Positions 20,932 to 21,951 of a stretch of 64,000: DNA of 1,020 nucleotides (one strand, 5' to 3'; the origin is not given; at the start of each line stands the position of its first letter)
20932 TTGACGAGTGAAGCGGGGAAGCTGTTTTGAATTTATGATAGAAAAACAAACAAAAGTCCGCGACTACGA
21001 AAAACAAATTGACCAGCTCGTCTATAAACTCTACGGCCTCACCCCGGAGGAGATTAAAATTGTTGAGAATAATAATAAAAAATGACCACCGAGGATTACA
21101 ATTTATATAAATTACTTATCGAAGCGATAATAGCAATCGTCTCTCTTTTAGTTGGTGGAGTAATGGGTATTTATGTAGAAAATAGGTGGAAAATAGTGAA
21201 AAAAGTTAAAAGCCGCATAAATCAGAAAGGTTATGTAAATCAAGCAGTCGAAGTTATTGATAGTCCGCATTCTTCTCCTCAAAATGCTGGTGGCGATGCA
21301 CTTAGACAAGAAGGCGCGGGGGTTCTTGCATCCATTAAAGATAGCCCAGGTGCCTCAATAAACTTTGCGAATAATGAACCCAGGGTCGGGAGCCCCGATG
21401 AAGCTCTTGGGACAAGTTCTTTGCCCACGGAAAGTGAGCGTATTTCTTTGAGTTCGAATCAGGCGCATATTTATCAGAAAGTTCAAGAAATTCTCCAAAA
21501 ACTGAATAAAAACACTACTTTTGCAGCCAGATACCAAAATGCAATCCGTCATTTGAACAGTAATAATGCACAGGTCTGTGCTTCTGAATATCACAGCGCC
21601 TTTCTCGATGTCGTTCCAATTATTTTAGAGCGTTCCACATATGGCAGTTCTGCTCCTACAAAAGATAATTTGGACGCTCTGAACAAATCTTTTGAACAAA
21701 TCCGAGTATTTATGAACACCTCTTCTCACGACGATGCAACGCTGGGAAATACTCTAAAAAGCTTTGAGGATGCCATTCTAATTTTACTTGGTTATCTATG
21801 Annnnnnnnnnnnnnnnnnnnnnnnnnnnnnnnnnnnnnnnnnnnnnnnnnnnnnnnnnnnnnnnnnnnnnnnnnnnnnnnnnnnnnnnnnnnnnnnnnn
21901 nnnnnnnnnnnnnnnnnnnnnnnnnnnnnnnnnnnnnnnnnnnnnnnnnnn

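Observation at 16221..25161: Mod/Res pair embedded in a tightly coupled six-gene operon with four unknown proteins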

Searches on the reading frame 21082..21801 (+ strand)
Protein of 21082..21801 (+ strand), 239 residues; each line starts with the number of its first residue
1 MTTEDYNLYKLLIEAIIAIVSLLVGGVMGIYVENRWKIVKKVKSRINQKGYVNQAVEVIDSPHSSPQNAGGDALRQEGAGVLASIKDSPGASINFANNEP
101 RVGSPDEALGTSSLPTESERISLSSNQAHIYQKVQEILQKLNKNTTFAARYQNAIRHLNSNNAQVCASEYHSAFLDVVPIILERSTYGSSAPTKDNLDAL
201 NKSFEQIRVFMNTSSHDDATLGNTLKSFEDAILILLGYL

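Call 4: search_protein_families(library=pfam, proteins=[window:21082-21801:+], max_evalue=0.1)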
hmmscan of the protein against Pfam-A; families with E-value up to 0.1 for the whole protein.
window:21082-21801:+ (239 aa): 0 families

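Call 5: search_protein_families(library=padloc, proteins=[window:21082-21801:+], max_evalue=0.1)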
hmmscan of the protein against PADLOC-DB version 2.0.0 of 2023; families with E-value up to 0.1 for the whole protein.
window:21082-21801:+ (239 aa): 0 families

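Call 6: search_protein_families(library=ncbifam, proteins=[window:21082-21801:+], max_evalue=0.1)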
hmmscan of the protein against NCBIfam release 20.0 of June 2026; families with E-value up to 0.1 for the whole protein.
window:21082-21801:+ (239 aa): 0 families

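Call 7: search_protein_families(library=phrogs, proteins=[window:21082-21801:+], max_evalue=0.1)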
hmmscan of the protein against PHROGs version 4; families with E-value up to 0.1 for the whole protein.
window:21082-21801:+ (239 aa): 1 family
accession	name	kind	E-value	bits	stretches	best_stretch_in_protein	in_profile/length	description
phrog_31735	-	unknown function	0.097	13.9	0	25-60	8-43/71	-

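Call 52: find_homologous_proteins(query=window:21082-21801:+)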
Query window:21082-21801:+ (239 aa): 9 proteins with E <= 0.001 among 1226 candidates.
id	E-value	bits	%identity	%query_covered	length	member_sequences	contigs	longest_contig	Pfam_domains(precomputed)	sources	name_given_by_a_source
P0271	6.0e-150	515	100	100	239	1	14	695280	-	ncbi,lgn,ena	ncbi:MAG: hypothetical protein AAB366_02115 [Patescibacteria group bacterium]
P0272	1.3e-121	422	80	100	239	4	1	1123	-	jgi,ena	-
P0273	8.7e-78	279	62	92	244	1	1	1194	-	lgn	-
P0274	1.2e-72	262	59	92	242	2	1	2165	-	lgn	-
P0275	1.6e-67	246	57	87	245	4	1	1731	-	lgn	-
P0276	1.1e-66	243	55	91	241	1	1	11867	-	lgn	-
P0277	3.5e-56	208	50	91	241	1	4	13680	-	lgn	-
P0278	7.1e-54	201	47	92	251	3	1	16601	-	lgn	-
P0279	1.2e-53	200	50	84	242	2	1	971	-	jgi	jgi:hypothetical protein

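Call 65: predict_structure(alignment_id=A3)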
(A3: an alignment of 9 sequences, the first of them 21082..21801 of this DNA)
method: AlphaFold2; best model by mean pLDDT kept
length: 239 residues; sequences in the alignment: 9
mean_pLDDT: 47.1   pTM: 0.28
mean pLDDT of the five models: 47.1, 46.1, 44.7, 44.0, 42.3
residues with pLDDT >= 90: 0; 70-90: 6; 50-70: 99; < 50: 134
segments of 3 or more residues with pLDDT < 50: 22-124, 140-145, 161-170
pLDDT, mean of each block of 10 residues (from residue 1): 55 62 39 28 31 33 36 31 37 41 44 37 47 50 46 50 43 56 58 68 65 58 60 57
secondary structure, 60 per line:
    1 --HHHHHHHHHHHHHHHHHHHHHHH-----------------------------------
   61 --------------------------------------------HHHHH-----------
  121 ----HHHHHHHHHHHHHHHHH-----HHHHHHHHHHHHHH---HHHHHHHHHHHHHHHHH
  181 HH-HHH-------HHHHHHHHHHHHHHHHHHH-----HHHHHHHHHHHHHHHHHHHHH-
elements in order: H3-25 H105-109 H125-141 H147-160 H164-182 H194-212 H218-238

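Call 111: search_solved_structures(query=A3, max_evalue=1)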
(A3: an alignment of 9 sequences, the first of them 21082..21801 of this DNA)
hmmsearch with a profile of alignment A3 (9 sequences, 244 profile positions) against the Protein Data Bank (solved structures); distinct sequences matched with E-value up to 1: 2.
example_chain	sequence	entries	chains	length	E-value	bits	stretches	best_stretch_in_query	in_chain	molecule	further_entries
2q8p_A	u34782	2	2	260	0.19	14.4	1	45-146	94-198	Iron-regulated surface determinant E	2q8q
1w2q_A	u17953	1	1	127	0.49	13.1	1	117-175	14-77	CONGLUTIN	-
